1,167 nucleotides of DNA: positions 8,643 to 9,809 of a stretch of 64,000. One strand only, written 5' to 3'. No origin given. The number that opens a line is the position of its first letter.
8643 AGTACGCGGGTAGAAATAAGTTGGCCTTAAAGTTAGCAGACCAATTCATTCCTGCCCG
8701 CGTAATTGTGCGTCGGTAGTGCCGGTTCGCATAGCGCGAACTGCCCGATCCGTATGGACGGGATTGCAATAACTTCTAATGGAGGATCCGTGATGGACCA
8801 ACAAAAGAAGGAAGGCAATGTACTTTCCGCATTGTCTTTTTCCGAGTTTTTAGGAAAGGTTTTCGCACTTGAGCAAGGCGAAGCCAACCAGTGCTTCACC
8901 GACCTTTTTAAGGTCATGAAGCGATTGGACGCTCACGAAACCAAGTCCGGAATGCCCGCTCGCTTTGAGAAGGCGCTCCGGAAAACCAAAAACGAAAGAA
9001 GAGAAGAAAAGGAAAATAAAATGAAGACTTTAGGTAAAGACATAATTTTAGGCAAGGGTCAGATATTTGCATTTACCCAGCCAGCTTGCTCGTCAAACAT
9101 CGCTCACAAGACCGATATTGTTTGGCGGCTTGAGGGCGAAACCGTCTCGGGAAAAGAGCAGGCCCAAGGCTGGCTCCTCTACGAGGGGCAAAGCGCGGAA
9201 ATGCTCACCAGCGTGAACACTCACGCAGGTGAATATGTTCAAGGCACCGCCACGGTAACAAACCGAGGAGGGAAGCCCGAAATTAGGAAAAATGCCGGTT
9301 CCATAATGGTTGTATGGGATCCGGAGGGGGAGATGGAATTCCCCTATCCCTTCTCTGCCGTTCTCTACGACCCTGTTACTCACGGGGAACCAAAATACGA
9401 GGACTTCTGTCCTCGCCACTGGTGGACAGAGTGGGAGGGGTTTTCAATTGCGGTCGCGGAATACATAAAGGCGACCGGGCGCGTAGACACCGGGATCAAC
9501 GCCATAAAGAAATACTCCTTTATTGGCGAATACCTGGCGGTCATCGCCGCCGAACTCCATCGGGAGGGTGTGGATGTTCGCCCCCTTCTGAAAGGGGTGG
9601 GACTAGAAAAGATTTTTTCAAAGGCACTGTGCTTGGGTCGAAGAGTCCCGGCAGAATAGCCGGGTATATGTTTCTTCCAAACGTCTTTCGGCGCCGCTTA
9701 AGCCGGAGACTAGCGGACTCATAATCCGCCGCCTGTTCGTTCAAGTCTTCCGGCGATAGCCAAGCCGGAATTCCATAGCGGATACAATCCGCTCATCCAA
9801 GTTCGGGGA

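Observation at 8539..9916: Autonomous plus-strand cassette between the mre and sec operons: near-consensus promoter, ~219-nt folded leader, orphan 288-aa ORF, ~220-nt multi-hairpin 3' region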

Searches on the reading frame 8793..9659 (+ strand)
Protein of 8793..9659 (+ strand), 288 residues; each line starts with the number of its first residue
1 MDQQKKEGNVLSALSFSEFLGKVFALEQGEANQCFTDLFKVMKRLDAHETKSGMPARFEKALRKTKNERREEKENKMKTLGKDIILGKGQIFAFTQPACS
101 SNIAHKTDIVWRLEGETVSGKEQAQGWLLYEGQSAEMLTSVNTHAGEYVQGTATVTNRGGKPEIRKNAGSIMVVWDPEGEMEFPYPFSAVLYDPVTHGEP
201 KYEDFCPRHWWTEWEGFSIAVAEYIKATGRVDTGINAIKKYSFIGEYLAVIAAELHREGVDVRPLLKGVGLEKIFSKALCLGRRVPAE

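Call 8: search_protein_families(library=pfam, proteins=[window:8793-9659:+], max_evalue=10)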
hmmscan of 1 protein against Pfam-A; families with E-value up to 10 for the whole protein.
window:8793-9659:+ (288 aa): 0 families

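Call 9: search_protein_families(library=ncbifam, proteins=[window:8793-9659:+], max_evalue=10)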
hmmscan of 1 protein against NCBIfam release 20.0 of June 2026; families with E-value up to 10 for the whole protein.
window:8793-9659:+ (288 aa): 0 families

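Call 10: search_solved_structures(query=window:8793-9659:+, max_evalue=10)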
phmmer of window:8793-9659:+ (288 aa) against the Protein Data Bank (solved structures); distinct sequences matched with E-value up to 10: 2.
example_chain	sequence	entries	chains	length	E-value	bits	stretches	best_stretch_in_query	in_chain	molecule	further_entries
3mvp_A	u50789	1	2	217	2.2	10.6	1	58-92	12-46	TetR/AcrR transcriptional regulator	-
5lye_A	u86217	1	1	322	4.3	9.7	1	99-158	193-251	Gp12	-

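Call 11: find_homologous_proteins(query=window:8793-9659:+, max_evalue=0.001)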
Query window:8793-9659:+ (288 aa): 2 proteins with E <= 0.001 among 829 candidates.
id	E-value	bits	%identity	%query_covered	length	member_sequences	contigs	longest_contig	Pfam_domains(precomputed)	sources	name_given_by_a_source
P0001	3.1e-193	658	100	100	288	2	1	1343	-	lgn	-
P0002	4.2e-19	87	68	25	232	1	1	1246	-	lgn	-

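Call 16: find_encoding_contigs(protein=P0002, flank=10000)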
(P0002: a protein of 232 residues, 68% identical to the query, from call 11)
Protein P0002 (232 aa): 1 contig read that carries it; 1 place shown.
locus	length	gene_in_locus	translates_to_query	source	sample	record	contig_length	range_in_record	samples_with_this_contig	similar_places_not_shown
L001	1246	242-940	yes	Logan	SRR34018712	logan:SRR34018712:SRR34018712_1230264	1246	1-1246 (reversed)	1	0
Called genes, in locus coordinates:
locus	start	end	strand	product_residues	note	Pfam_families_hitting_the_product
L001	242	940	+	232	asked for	-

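Call 17: find_encoding_contigs(protein=P0001, flank=10000)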
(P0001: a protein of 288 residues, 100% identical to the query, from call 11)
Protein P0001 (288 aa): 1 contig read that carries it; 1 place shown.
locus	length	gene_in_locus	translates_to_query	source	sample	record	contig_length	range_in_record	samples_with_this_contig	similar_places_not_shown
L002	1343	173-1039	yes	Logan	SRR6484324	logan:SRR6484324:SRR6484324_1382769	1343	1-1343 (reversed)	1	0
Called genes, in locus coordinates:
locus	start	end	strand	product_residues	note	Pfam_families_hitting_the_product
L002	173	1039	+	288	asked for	-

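Call 19: search_protein_representatives(protein=window:8793-9659:+)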
Query: 288 residues. Proteins with E-value up to 0.001 (for the whole library): 8; up to 1e-10: 5; up to 1e-30: 2. The best 8 are listed.
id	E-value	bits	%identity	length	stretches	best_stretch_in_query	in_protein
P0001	9.9e-194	658.2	100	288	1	1-288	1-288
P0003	1.5e-31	126.1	35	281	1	23-284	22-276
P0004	6.0e-30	120.8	37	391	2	86-270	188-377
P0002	1.3e-19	86.9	66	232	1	1-71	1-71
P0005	6.9e-11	58.2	49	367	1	1-85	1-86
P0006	1.9e-09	53.5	34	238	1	1-153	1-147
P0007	6.5e-06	41.9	38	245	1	4-79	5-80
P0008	4.2e-04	36.0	43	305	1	1-74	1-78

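Call 24: find_encoding_contigs(protein=P0003, flank=10000)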
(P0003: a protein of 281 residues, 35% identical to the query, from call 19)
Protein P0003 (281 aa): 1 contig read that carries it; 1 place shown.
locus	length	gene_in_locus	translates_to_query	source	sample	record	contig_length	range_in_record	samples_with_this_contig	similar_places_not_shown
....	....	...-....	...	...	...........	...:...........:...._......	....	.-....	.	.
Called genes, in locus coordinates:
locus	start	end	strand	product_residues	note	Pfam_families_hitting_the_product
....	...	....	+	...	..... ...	-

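Call 25: find_encoding_contigs(protein=P0005, flank=10000)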
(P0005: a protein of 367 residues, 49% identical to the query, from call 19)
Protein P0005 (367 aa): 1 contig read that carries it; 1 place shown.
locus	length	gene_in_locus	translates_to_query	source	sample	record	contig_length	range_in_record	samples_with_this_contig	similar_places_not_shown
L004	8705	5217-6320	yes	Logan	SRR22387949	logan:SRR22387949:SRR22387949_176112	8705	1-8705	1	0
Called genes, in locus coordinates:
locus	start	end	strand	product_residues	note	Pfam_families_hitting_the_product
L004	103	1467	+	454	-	-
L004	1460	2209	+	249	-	-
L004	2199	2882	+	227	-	PF00899:ThiF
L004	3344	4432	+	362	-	PF02597:ThiS (faint), PF02824:TGS (faint)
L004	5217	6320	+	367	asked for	-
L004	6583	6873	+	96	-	-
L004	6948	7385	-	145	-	PF13635:DUF4143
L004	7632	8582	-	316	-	-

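Call 26: find_encoding_contigs(protein=P0004, flank=10000)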
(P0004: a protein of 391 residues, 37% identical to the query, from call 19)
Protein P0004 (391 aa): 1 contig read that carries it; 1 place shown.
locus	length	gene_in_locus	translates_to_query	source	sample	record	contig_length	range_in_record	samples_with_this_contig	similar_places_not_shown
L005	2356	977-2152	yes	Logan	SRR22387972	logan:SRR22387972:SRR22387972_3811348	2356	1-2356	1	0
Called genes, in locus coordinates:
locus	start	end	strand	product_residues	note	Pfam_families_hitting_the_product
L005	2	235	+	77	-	?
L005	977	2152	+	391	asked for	-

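Call 27: find_encoding_contigs(protein=P0006, flank=10000)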
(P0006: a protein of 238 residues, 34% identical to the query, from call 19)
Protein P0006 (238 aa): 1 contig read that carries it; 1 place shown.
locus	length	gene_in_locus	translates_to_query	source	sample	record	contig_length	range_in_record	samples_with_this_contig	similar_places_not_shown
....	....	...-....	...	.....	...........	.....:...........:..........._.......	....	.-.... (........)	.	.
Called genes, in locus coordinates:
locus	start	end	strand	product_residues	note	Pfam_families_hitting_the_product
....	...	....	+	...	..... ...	-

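Call 28: find_encoding_contigs(protein=P0007, flank=10000)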
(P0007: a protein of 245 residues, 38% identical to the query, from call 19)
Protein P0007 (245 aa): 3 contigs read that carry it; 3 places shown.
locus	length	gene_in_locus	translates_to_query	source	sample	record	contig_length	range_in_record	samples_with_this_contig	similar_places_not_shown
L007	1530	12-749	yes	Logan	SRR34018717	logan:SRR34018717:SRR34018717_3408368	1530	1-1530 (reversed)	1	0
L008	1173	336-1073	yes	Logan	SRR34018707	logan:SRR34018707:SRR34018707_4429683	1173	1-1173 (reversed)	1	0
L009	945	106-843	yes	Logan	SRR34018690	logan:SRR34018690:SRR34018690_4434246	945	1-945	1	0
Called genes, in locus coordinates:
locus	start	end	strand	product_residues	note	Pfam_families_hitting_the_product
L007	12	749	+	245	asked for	-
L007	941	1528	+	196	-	?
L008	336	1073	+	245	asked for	-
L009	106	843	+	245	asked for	-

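Call 29: find_encoding_contigs(protein=P0008, flank=10000)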
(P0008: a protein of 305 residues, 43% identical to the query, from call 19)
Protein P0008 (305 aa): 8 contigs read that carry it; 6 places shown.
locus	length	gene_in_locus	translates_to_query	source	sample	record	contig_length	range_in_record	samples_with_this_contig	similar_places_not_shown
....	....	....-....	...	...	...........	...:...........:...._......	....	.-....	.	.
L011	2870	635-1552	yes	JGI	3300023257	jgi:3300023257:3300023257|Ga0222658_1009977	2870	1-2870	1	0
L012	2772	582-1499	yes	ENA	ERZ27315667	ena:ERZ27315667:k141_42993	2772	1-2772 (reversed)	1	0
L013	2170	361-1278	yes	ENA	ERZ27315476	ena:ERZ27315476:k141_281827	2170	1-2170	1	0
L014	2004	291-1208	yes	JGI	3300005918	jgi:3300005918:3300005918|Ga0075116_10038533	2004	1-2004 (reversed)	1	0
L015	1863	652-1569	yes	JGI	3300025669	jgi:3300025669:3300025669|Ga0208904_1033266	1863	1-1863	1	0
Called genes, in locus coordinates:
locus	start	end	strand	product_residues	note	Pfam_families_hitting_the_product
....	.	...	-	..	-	?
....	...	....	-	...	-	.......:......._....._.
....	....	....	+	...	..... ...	-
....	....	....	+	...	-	-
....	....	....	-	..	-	?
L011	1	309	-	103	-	?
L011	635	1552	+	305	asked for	-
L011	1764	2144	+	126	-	-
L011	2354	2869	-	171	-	PF01434:Peptidase_M41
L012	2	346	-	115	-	?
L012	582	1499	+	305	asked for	-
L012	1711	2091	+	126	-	-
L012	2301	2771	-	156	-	?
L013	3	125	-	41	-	?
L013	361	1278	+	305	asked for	-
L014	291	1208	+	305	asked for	-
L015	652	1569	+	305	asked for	-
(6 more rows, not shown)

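Call 35: find_related_loci(query=window:8793-9659:+, collection=genome_contigs, flank=8000)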
Query window:8793-9659:+ (288 aa) in genome_contigs; peptide patterns used: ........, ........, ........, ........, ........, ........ (x = any residue, [..] = any of these).
71 stretches matched a pattern, but none encodes a relative of the query by tblastn (E <= 1e-3).

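Call 49: predict_structure(alignment_id=A3)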
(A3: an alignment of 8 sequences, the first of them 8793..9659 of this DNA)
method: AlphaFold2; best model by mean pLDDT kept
length: 288 residues; sequences in the alignment: 8
mean_pLDDT: 73.8   pTM: 0.47
mean pLDDT of the five models: 73.8, 67.5, 65.8, 62.9, 61.5
residues with pLDDT >= 90: 52; 70-90: 144; 50-70: 44; < 50: 48
segments of 3 or more residues with pLDDT < 50: 1-12, 77-81, 98-106, 142-147, 179-184, 207-211, 284-288
pLDDT, mean of each block of 10 residues (from residue 1): 37 61 72 81 83 81 80 57 76 67 52 83 81 80 49 80 69 61 56 87 62 80 94 95 90 94 93 88 49
secondary structure, 60 per line:
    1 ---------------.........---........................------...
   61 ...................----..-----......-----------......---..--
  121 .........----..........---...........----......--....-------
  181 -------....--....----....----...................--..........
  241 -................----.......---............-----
elements in order: H16-24 H28-51 H58-79 E91-96 E108-113 H121-125 E126-129 E134-143 E147-157 E162-167 E170-173 E188-191 H194-197 H202-205 H210-228 H231-240 H242-257 H262-268 H272-283

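Call 53: fold_search(model_id=the predicted structure, library=pdb)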
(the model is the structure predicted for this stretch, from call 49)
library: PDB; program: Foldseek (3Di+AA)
matches with E <= 10: 538; with E <= 0.001: 0
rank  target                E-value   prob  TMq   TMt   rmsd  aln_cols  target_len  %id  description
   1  9o9z_a                1.2e-01  0.07  0.09  0.09  17.4       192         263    9  The human PHB1/2 complex (closed) (released 2025-10-22)
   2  8rrh_B                3.0e-01  0.05  0.12  0.11  23.5       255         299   10  The human prohibitin complex (released 2024-12-18)
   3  6pon_B                4.4e-01  0.08  0.14  0.15  19.7       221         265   13  CRYSTAL STRUCTURE OF THE N-TERMINAL DOMAIN OF FIBRONECTIN- BINDING PROTEIN PAVA FROM STREPTOCOCCUS PNEUMONIAE (released 2019-07-31)
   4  8s3b_K                5.0e-01  0.06  0.10  0.08  14.2       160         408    9  Crystal structure of Medicago truncatula glutamate dehydrogenase 2 in complex with 3-(1H-Tetrazol-5-yl)benzoic acid an (released 2024-09-04)
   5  5h3x                  5.6e-01  0.10  0.14  0.15  13.8       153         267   15  The structure of the N-terminal of the fibronectin/fibrinogen-binding protein from Streptococcus suis (FBPS) (released 2016-11-16)
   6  5sy5_A                6.3e-01  0.08  0.10  0.10  10.7       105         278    8  Crystal Structure of the Heterodimeric NPAS1-ARNT Complex (released 2016-11-09)
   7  4zpk_A                7.0e-01  0.23  0.10  0.10   3.6        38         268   10  Crystal Structure of the Heterodimeric HIF-2a:ARNT Complex with HRE DNA (released 2015-08-12)
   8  4xt2_B                7.0e-01  0.08  0.10  0.19  11.2        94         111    8  Crystal structure of the high affinity heterodimer of HIF2 alpha and ARNT C-terminal PAS domains in complex with a tet (released 2015-12-09)
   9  6yei_B                7.0e-01  0.05  0.09  0.07  14.6       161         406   12  Arabidopsis thaliana glutamate dehydrogenase isoform 1 in complex with NAD (released 2020-05-20)
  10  6pon_A                7.4e-01  0.06  0.14  0.15  19.0       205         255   12  CRYSTAL STRUCTURE OF THE N-TERMINAL DOMAIN OF FIBRONECTIN- BINDING PROTEIN PAVA FROM STREPTOCOCCUS PNEUMONIAE (released 2019-07-31)
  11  8s39_A                7.4e-01  0.05  0.10  0.07  14.7       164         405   12  Crystal structure of Medicago truncatula glutamate dehydrogenase 2 in complex with isophthalic acid and NAD (released 2024-09-04)
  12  8s38_B                7.4e-01  0.05  0.10  0.07  14.7       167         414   12  Crystal structure of Medicago truncatula glutamate dehydrogenase 2 in complex with citrate and NAD (released 2024-09-04)
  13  5y7y_B                7.9e-01  0.25  0.08  0.09   2.7        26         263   12  Crystal structure of AhRR/ARNT complex (released 2017-09-20)
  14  7vni_D                7.9e-01  0.08  0.10  0.22  10.2       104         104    9  AHR-ARNT PAS-B heterodimer (released 2022-04-13)
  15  8owm_C                8.3e-01  0.05  0.10  0.07  14.5       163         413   10  Crystal structure of glutamate dehydrogenase 2 from Arabidopsis thaliana binding Ca, NAD and 2,2-dihydroxyglutarate (released 2023-08-09)
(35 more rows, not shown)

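Call 60: find_homologous_proteins(query=A3, max_evalue=0.01)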
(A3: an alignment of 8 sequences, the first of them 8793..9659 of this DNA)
Query A3 (8 sequences) (288 aa, profile of the alignment): 4 proteins with E <= 0.01 among 8000 candidates.
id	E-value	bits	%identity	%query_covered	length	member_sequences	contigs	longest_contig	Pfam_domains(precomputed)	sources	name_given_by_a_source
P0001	8.4e-97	343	100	100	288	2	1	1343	-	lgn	-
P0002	1.4e-55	207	68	25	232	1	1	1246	-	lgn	-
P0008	1.4e-54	204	43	23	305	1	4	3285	-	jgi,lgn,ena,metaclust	metaclust:\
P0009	1.3e-21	96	38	24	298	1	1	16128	-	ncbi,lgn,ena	-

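Call 61: find_encoding_contigs(protein=P0009, flank=10000)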
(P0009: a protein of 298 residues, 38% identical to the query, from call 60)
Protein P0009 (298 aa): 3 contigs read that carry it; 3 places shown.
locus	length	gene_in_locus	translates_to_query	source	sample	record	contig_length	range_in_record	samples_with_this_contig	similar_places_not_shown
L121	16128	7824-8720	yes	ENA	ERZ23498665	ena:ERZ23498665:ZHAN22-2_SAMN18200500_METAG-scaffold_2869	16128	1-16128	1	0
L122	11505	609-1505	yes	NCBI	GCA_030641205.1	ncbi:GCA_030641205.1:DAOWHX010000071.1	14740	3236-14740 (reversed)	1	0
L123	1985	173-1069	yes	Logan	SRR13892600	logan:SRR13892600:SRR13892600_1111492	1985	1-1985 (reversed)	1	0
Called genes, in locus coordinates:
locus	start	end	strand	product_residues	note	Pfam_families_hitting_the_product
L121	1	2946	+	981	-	?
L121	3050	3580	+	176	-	PF02481:DNA_processg_A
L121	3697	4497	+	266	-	PF01734:Patatin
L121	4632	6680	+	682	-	PF21760:SecD_1st, PF13616:Rotamase_3, PF00639:Rotamase, PF13616:Rotamase_3, PF00639:Rotamase, PF22599:SecDF_P1_head, PF02355:SecD_SecF_C, PF03176:MMPL, +1 more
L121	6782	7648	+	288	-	PF07549:Sec_GG (weak), PF02355:SecD_SecF_C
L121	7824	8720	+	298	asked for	-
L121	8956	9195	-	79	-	PF10049:DUF2283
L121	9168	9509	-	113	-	-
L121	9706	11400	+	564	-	PF00587:tRNA-synt_2b, PF04073:tRNA_edit, PF03129:HGTP_anticodon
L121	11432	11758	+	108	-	-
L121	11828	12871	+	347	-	PF06723:MreB_Mbl, PF00022:Actin (weak), PF00012:HSP70, PF11104:PilM_2 (faint), PF14450:FtsA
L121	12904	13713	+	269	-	PF04085:MreC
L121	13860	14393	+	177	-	-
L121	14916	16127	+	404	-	?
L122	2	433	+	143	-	?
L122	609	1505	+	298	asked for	-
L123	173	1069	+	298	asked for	-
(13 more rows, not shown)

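Call 62: list_cluster_members(proteins=[P0009, P0008, P0005, P0003, P0004, P0006, P0007, P0002, P0001])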
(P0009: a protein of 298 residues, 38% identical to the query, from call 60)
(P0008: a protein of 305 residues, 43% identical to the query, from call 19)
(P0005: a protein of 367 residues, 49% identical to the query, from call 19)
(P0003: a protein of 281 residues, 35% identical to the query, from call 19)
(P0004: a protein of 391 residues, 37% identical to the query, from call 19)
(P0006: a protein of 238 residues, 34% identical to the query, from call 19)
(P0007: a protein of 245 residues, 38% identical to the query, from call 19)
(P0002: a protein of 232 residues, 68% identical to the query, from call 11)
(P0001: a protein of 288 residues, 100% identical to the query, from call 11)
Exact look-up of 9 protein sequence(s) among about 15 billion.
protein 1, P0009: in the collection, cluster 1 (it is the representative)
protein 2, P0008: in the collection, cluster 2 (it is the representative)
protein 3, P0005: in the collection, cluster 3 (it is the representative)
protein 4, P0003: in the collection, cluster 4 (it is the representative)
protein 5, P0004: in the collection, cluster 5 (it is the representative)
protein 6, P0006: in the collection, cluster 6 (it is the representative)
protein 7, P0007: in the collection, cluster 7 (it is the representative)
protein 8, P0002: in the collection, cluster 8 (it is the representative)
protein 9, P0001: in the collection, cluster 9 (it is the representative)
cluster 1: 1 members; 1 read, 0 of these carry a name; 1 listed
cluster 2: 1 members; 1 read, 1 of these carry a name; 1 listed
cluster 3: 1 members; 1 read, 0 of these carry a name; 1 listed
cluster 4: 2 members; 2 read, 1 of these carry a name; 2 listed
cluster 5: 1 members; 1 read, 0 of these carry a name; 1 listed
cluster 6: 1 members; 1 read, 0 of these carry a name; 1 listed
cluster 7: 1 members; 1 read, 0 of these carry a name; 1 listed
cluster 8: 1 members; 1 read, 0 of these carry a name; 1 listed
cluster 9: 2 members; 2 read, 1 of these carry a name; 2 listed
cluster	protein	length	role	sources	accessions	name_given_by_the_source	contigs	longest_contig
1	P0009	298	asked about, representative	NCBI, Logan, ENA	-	-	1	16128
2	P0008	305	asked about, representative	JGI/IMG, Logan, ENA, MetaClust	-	\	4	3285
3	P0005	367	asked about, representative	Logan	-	-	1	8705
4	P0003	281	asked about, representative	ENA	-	-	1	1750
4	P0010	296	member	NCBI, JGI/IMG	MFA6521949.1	MAG: hypothetical protein WCT53_06250 [Candidatus Gracilibacteria bacterium]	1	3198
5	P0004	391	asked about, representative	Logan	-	-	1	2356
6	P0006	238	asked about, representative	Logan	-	-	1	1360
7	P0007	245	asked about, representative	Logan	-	-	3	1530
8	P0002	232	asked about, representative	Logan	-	-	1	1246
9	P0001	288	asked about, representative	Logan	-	-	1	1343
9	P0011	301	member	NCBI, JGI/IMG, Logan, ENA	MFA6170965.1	MAG: hypothetical protein WC715_00680 [Patescibacteria group bacterium] | hypothetical protein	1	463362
